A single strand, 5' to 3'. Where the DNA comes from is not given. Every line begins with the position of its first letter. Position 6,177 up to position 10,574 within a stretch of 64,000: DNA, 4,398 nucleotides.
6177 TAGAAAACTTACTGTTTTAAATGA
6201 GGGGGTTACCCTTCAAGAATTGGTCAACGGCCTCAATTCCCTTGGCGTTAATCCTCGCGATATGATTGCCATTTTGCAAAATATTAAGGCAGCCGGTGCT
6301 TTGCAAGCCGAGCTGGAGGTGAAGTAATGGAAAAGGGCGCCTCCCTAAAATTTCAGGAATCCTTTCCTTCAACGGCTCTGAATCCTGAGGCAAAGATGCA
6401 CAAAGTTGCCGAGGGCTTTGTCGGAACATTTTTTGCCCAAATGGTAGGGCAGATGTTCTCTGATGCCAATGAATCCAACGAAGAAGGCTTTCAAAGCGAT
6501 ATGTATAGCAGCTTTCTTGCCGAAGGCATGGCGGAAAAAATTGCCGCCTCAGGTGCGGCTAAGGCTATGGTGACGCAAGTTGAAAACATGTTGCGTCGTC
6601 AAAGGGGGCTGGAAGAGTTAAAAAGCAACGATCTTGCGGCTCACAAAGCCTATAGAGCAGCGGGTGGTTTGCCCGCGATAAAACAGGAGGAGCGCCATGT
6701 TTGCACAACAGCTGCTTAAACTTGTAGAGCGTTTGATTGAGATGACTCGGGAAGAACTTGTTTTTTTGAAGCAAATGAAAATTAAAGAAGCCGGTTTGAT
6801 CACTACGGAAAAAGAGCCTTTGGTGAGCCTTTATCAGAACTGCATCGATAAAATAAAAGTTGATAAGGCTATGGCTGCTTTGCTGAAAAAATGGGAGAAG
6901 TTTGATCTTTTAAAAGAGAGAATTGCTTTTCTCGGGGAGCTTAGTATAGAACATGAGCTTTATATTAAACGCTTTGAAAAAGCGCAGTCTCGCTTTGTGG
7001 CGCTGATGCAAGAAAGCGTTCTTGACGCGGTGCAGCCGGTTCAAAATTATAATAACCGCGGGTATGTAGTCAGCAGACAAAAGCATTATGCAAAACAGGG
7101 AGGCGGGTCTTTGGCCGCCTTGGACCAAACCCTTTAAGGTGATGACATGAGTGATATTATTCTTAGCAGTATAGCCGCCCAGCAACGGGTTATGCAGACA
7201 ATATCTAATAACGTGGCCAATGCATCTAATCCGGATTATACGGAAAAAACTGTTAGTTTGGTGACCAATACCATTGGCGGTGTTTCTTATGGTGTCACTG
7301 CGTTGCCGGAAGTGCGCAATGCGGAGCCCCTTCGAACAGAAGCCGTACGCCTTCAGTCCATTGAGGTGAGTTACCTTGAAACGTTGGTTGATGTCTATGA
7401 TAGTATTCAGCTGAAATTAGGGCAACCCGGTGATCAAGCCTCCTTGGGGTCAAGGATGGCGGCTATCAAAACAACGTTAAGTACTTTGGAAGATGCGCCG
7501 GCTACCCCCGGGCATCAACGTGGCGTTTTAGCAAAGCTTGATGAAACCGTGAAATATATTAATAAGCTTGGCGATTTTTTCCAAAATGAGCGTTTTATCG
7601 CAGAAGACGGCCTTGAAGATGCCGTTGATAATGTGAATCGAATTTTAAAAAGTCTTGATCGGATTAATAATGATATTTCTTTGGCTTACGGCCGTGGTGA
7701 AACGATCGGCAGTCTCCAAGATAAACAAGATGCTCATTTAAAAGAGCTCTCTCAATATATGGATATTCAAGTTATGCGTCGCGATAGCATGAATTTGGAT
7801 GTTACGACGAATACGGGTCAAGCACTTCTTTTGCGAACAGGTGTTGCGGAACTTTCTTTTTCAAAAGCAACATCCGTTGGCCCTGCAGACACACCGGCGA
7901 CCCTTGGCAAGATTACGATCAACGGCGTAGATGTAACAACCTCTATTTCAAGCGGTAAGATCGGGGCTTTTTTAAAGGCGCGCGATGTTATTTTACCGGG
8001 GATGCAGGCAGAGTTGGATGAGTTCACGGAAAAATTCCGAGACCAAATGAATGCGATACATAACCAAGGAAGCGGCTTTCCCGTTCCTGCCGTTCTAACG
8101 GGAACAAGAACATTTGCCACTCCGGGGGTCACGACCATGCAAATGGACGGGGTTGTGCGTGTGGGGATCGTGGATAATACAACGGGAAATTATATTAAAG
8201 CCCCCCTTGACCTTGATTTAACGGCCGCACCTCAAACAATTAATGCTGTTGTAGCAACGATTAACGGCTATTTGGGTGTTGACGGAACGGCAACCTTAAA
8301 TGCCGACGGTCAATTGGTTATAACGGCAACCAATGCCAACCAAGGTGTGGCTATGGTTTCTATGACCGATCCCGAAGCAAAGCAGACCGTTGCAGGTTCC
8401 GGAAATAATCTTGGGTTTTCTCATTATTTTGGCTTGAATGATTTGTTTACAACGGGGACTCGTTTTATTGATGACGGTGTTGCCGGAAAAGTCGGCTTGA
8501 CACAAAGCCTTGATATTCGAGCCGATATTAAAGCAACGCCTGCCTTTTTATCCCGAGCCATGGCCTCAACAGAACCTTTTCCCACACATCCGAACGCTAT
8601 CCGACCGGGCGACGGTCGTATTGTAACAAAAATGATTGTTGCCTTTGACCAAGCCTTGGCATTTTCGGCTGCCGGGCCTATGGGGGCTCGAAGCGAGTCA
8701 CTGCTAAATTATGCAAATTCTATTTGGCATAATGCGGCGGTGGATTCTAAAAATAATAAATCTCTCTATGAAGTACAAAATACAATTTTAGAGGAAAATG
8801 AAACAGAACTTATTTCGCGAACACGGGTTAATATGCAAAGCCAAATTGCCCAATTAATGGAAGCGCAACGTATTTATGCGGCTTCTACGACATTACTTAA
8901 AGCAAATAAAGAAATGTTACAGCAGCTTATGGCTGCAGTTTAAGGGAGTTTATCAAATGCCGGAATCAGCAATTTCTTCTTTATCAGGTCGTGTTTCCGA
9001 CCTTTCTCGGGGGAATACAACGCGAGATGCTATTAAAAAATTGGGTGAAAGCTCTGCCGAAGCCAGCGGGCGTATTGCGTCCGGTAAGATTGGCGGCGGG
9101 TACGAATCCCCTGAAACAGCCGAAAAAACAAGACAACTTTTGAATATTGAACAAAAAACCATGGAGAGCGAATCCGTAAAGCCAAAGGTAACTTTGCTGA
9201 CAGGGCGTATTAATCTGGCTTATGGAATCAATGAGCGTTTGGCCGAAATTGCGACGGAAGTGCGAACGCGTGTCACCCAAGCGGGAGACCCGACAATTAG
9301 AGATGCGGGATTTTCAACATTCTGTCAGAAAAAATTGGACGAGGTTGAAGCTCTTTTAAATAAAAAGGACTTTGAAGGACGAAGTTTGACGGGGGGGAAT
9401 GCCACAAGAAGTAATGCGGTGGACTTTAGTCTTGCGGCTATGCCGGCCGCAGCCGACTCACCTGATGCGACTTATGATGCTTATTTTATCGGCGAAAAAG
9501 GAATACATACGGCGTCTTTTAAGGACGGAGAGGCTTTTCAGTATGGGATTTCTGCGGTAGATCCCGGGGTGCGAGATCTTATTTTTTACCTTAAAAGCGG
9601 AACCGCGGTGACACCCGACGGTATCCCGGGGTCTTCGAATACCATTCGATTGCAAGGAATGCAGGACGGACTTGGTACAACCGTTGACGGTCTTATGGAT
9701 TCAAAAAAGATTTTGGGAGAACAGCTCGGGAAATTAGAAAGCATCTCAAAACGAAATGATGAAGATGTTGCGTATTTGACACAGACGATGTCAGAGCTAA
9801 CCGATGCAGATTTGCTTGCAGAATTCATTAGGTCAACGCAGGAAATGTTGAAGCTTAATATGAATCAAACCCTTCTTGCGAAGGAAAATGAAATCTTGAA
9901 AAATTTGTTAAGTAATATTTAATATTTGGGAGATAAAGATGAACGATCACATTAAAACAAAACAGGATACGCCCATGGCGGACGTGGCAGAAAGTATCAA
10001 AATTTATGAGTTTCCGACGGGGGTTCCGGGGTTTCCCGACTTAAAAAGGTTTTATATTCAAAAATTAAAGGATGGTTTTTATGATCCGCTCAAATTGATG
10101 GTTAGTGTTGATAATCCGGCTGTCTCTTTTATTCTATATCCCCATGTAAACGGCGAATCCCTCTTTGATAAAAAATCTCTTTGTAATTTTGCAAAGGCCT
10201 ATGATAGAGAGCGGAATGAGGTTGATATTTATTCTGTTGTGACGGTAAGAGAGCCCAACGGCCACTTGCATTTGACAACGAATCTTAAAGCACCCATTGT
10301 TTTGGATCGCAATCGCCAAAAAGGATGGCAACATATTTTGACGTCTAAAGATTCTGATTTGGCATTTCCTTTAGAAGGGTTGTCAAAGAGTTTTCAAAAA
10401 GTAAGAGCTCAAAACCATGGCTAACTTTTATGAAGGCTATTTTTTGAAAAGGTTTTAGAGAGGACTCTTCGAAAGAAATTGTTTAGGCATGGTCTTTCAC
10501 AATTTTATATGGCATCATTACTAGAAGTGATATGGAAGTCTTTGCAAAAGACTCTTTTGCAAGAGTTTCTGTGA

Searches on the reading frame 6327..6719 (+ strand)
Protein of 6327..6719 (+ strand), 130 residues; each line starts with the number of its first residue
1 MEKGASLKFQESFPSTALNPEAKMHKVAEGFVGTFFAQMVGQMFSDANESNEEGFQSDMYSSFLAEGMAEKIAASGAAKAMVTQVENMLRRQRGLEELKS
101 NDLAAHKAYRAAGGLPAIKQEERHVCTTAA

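Call 3: search_protein_families(library=pfam, proteins=[window:6327-6719:+], max_evalue=0.01)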
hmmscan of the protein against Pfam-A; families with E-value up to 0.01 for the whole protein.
window:6327-6719:+ (130 aa): 0 families

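Call 51: search_protein_families(library=pfam, proteins=[window:6327-6719:+], max_evalue=1)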
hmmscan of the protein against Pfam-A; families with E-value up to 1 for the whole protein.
window:6327-6719:+ (130 aa): 1 family
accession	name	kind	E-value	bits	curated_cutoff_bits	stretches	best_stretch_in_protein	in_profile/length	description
PF10135.14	Rod-binding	-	0.098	13.7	25.1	1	51-76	14-39/51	Rod binding protein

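Call 52: search_protein_families(library=ncbifam, proteins=[window:6327-6719:+], max_evalue=0.1)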
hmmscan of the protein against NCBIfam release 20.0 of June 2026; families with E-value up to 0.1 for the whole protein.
window:6327-6719:+ (130 aa): 0 families

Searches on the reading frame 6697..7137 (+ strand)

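Call 3: search_protein_families(library=pfam, proteins=[window:6697-7137:+], max_evalue=0.01)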
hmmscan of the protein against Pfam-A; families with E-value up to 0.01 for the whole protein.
window:6697-7137:+ (146 aa): 0 families

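Call 51: search_protein_families(library=pfam, proteins=[window:6697-7137:+], max_evalue=1)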
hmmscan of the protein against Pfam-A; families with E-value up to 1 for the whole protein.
window:6697-7137:+ (146 aa): 1 family
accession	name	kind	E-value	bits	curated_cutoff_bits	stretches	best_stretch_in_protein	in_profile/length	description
PF05289.16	BLYB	-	0.058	14.1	25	1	22-80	50-109/120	Borrelia hemolysin accessory protein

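Call 52: search_protein_families(library=ncbifam, proteins=[window:6697-7137:+], max_evalue=0.1)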
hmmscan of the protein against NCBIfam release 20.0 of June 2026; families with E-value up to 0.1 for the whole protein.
window:6697-7137:+ (146 aa): 2 families
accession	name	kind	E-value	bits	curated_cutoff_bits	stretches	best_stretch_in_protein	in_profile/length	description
NF006019.0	PRK08159.1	equivalog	0.066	12.3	452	1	45-109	65-125/272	enoyl-ACP reductase FabI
NF040660.1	mycolic_MTase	equivalog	0.098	12.2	390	1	45-97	98-151/283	cyclopropane mycolic acid synthase family methyltransferase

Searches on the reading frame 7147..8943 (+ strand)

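Call 3: search_protein_families(library=pfam, proteins=[window:7147-8943:+], max_evalue=0.01)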
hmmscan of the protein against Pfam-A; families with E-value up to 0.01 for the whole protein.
window:7147-8943:+ (598 aa): 2 families
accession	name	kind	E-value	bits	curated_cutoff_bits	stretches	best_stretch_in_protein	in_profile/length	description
PF22638.1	FlgK_D1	-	9.1e-35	120.8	28.6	1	96-309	11-222/233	Flagellar hook-associated protein FlgK helical domain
PF06429.18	Flg_bbr_C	-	0.00018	21.3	23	1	561-595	10-44/46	Flagellar basal body rod FlgEFG protein C-terminal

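Call 52: search_protein_families(library=ncbifam, proteins=[window:7147-8943:+], max_evalue=0.1)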
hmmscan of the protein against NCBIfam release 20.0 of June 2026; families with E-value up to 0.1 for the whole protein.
window:7147-8943:+ (598 aa): 10 families
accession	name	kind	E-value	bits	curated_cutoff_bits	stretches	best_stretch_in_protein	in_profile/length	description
TIGR02492.1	flgK_ends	equivalog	3.5e-54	184.8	170.75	2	3-380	4-374/437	flagellar hook-associated protein FlgK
TIGR01395.1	FlgC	equivalog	7.5e-06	26.2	102.1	1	550-594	88-132/137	flagellar basal body rod protein FlgC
NF009275.1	PRK12632.1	equivalog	1.8e-05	25.1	170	1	4-41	10-47/130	flagellar basal body rod protein FlgC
NF009332.0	PRK12690.1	equivalog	0.00048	19.5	288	1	556-597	194-235/239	flagellar hook-basal body complex protein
NF005286.1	PRK06803.1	equivalog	0.0019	17.4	467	1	552-598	356-402/402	flagellar hook protein FlgE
NF004242.0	PRK05682.2-1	equivalog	0.0053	15.6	365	1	559-598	382-421/422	flagellar hook protein FlgE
TIGR03506.1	FlgEFG_subfam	subfamily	0.0091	15.7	70.25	1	4-35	5-36/351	flagellar hook-basal body complex protein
NF004653.1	PRK06003.1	equivalog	0.023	15.1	153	0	17-37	22-42/126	flagellar basal body rod protein FlgB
TIGR02490.1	flgF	equivalog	0.039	13.5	178.5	0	6-37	5-36/218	flagellar basal-body rod protein FlgF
NF002953.0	PRK03606.2-4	equivalog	0.064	13.1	315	0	477-549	77-148/169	ureidoglycolate lyase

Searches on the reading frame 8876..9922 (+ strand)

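Call 3: search_protein_families(library=pfam, proteins=[window:8876-9922:+], max_evalue=0.01)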
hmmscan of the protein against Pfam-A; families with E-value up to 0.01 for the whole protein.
window:8876-9922:+ (348 aa): 0 families

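Call 51: search_protein_families(library=pfam, proteins=[window:8957-9922:+], max_evalue=1)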
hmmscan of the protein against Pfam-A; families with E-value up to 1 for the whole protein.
window:8957-9922:+ (321 aa): 1 family
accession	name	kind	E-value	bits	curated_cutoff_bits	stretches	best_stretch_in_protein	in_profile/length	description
PF10482.14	CtIP_N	-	0.056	13.8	27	1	246-316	47-117/120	Tumour-suppressor protein CtIP N-terminal domain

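Call 52: search_protein_families(library=ncbifam, proteins=[window:8957-9922:+], max_evalue=0.1)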
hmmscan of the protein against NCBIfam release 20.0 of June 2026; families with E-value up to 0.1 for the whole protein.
window:8957-9922:+ (321 aa): 2 families
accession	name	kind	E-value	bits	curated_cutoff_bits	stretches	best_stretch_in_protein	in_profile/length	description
NF006489.0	PRK08913.1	equivalog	2.8e-19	69.7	217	1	57-294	47-277/303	flagellin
TIGR02550.1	flagell_flgL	equivalog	4e-06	26.4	127.2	1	232-289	300-357/387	flagellar hook-associated protein FlgL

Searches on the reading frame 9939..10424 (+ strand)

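Call 3: search_protein_families(library=pfam, proteins=[window:9939-10424:+], max_evalue=0.01)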
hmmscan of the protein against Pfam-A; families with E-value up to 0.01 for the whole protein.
window:9939-10424:+ (161 aa): 1 family
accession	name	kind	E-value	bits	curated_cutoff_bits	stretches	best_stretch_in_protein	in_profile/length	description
PF02623.20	FliW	-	2.3e-17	63.3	25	1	24-144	2-121/122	FliW protein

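Call 52: search_protein_families(library=ncbifam, proteins=[window:9939-10424:+], max_evalue=0.1)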
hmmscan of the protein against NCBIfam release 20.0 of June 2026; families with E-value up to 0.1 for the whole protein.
window:9939-10424:+ (161 aa): 6 families
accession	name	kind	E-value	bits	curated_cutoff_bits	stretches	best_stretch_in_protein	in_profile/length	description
NF009793.2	PRK13285.1-1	equivalog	2.5e-15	56.2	130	1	20-140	8-126/132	flagellar assembly protein FliW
NF009799.0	PRK13285.2-2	equivalog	1.8e-14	53.7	165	1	21-145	17-137/150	flagellar assembly protein FliW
NF009798.0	PRK13285.2-1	equivalog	5.7e-13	48.9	208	1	20-142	16-136/159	flagellar assembly protein FliW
NF009801.0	PRK13285.2-4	equivalog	7e-11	41.8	223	1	18-147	14-139/152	flagellar assembly protein FliW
NF009800.0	PRK13285.2-3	equivalog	1e-09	38.4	226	1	5-136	3-128/149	flagellar assembly protein FliW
NF009792.0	PRK13284.1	equivalog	5e-08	33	171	1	15-142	12-141/146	flagellar assembly protein FliW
